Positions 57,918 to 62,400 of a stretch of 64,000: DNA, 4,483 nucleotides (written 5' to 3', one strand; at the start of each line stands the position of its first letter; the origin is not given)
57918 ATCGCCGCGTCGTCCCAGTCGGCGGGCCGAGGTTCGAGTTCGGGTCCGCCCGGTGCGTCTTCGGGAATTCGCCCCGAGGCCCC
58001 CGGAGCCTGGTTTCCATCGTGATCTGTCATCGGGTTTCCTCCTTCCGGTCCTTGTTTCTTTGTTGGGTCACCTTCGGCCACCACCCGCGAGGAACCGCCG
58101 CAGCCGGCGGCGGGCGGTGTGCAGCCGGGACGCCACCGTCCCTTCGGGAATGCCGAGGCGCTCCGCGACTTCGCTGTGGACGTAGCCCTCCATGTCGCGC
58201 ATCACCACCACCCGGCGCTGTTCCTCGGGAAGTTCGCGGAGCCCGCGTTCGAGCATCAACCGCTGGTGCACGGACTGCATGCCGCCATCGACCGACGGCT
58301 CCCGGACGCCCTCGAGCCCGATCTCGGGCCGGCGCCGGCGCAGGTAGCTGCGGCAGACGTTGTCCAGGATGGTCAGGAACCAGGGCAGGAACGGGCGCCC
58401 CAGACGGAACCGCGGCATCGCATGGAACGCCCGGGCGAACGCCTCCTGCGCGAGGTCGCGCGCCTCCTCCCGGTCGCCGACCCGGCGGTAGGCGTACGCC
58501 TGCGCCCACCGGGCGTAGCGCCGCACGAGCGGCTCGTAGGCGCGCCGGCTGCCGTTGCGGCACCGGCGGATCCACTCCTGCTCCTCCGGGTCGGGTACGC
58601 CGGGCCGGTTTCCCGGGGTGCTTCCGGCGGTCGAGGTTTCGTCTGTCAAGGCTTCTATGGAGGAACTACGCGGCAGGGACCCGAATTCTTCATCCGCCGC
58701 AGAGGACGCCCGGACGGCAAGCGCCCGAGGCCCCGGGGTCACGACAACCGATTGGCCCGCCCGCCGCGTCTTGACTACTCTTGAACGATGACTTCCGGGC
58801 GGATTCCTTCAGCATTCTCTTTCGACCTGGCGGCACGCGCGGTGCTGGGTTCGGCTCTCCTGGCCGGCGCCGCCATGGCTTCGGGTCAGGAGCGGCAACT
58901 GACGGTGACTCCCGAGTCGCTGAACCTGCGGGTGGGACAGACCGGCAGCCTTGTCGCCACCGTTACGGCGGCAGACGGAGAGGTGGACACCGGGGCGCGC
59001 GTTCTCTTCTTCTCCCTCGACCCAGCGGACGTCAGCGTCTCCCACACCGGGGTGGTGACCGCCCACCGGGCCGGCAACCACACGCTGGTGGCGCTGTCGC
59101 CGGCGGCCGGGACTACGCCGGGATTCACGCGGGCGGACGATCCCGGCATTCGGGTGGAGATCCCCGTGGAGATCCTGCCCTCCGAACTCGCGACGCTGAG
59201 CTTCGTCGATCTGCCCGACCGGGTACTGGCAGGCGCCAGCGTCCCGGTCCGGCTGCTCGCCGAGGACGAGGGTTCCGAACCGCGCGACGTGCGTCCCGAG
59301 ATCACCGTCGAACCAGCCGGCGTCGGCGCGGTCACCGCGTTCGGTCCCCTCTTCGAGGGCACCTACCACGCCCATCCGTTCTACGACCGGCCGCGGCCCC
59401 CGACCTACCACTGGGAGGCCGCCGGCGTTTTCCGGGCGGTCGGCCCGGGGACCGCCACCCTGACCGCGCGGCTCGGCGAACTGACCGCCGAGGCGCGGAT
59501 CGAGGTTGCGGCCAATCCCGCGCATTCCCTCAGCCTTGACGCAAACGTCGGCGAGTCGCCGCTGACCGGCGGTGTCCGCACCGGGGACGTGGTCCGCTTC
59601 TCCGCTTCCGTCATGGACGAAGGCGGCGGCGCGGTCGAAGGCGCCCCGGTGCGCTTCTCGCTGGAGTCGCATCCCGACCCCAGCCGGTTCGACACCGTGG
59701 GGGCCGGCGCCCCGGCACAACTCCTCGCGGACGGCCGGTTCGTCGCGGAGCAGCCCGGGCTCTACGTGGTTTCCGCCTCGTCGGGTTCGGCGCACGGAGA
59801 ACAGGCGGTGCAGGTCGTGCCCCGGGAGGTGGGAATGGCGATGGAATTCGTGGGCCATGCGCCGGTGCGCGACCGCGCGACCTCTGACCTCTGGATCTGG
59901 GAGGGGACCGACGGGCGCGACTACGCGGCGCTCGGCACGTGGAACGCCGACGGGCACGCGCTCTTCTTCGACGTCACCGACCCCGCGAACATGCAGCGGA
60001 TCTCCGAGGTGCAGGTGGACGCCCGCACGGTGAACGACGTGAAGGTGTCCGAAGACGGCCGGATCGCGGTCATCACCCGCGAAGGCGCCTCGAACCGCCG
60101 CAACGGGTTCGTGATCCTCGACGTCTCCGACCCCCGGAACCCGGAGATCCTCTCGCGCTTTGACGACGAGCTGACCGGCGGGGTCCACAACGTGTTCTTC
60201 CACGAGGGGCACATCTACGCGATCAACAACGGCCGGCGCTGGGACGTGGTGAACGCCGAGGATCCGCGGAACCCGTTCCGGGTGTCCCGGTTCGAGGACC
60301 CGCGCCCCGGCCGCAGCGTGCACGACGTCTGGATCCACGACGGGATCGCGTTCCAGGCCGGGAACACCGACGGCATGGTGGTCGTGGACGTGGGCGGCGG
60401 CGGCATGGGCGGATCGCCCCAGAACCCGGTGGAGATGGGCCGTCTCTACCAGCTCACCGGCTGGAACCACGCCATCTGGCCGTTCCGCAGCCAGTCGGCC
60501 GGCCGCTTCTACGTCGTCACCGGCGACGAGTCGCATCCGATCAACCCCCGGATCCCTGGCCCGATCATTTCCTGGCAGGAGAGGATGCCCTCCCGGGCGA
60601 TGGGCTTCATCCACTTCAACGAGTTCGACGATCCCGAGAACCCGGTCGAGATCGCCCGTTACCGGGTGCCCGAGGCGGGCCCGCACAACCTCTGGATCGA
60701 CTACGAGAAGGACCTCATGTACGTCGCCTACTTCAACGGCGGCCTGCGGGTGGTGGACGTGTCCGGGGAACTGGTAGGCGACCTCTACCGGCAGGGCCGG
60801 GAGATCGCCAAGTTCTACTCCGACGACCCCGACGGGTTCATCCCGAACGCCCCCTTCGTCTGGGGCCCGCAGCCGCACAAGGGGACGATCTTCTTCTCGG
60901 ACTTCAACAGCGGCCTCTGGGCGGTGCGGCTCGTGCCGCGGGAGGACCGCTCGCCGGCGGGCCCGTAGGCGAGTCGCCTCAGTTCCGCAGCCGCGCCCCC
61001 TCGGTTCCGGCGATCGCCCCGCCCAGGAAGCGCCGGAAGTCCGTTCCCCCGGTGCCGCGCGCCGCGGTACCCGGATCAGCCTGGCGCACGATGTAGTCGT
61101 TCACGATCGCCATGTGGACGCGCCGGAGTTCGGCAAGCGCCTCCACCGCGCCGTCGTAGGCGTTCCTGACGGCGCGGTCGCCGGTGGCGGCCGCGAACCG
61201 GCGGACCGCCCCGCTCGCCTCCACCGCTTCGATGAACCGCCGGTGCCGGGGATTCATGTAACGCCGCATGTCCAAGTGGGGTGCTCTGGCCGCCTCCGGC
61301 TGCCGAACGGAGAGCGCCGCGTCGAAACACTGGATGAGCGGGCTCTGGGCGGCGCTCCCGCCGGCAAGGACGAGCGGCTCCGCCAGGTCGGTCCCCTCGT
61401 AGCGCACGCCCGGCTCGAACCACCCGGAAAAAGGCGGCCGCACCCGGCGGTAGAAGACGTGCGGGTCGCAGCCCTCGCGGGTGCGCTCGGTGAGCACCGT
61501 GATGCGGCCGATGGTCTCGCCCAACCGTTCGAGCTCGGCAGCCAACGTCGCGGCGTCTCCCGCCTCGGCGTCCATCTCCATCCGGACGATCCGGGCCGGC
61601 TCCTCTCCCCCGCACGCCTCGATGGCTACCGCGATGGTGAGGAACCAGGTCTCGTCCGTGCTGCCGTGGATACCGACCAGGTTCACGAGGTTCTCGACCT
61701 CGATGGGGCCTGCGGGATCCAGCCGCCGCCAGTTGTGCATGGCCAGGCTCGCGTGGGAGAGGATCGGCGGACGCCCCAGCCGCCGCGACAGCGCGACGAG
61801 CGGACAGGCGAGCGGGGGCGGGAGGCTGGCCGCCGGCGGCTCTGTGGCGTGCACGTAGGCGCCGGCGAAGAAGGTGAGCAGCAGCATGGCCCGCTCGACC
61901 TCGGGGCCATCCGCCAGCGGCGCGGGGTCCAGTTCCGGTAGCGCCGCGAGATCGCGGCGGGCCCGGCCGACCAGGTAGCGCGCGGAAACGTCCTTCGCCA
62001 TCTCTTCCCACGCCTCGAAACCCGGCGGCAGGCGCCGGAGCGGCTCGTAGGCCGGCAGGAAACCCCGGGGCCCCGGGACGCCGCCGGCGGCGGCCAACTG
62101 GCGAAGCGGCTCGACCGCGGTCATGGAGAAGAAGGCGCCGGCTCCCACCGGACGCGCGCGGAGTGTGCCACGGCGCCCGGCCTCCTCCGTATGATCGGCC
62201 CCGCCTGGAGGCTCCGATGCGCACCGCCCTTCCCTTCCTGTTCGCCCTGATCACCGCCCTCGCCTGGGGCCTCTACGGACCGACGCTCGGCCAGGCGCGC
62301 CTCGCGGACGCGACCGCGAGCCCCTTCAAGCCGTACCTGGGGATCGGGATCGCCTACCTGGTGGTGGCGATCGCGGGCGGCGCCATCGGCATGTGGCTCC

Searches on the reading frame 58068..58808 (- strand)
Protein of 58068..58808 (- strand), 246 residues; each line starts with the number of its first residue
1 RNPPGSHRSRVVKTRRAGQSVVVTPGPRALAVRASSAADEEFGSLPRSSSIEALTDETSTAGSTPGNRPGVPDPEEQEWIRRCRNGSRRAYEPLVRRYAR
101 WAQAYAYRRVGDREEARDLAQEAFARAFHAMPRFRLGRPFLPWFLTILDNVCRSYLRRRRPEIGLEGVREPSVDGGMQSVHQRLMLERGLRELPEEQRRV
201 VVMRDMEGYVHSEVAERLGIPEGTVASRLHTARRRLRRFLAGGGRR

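Call 51: search_protein_families(library=pfam, proteins=[window:58068-58808:-], max_evalue=0.001)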
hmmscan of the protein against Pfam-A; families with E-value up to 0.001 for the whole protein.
window:58068-58808:- (246 aa): 4 families
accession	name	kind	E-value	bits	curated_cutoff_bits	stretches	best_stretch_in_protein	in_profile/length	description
PF04542.20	Sigma70_r2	-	4e-17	62.2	24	1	94-160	1-69/71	Sigma-70 region 2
PF08281.18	Sigma70_r4_2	-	1.7e-16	60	25.7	1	184-236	2-54/54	Sigma-70, region 4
PF04545.22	Sigma70_r4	-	4.3e-14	52.2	24.1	1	190-237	2-49/50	Sigma-70, region 4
PF07638.17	Sigma70_ECF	-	5.5e-09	36.6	21.1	1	175-238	115-181/185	ECF sigma factor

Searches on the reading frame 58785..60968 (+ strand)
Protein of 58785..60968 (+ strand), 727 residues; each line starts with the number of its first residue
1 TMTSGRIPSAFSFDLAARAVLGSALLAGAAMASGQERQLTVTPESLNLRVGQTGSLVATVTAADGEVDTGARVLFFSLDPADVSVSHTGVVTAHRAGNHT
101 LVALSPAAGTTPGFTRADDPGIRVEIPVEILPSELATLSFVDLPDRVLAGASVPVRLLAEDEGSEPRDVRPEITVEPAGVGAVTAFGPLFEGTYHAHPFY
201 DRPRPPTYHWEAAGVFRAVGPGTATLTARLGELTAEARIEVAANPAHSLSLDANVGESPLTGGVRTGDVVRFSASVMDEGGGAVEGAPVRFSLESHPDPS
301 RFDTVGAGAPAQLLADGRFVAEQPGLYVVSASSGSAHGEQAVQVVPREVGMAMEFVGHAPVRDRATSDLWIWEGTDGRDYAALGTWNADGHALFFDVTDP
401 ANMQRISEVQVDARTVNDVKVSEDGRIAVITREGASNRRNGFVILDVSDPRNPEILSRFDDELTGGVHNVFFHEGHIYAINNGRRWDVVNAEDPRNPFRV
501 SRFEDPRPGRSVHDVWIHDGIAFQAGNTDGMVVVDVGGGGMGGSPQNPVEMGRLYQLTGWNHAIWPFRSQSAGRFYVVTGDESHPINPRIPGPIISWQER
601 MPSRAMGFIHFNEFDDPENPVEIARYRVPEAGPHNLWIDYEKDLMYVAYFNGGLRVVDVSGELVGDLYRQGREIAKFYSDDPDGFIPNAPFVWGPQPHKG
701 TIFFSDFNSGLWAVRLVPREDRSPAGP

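Call 51: search_protein_families(library=pfam, proteins=[window:58785-60968:+], max_evalue=0.001)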
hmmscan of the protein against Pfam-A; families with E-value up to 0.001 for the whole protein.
window:58785-60968:+ (727 aa): 2 families
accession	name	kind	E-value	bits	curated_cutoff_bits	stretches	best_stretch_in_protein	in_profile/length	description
PF08309.17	LVIVD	-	7.7e-09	35.2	20.2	0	439-460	20-41/42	LVIVD repeat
PF02368.24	Big_2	-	1.2e-05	25.6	22.8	1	38-105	4-68/79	Bacterial Ig-like domain (group 2)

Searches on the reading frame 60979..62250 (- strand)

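Call 51: search_protein_families(library=pfam, proteins=[window:60979-62250:-], max_evalue=0.001)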
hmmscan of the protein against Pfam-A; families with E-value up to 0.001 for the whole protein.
window:60979-62250:- (423 aa): 1 family
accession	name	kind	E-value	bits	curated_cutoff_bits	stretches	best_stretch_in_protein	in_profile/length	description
PF01231.23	IDO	-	9.3e-85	285.3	26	1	62-394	11-364/412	Indoleamine 2,3-dioxygenase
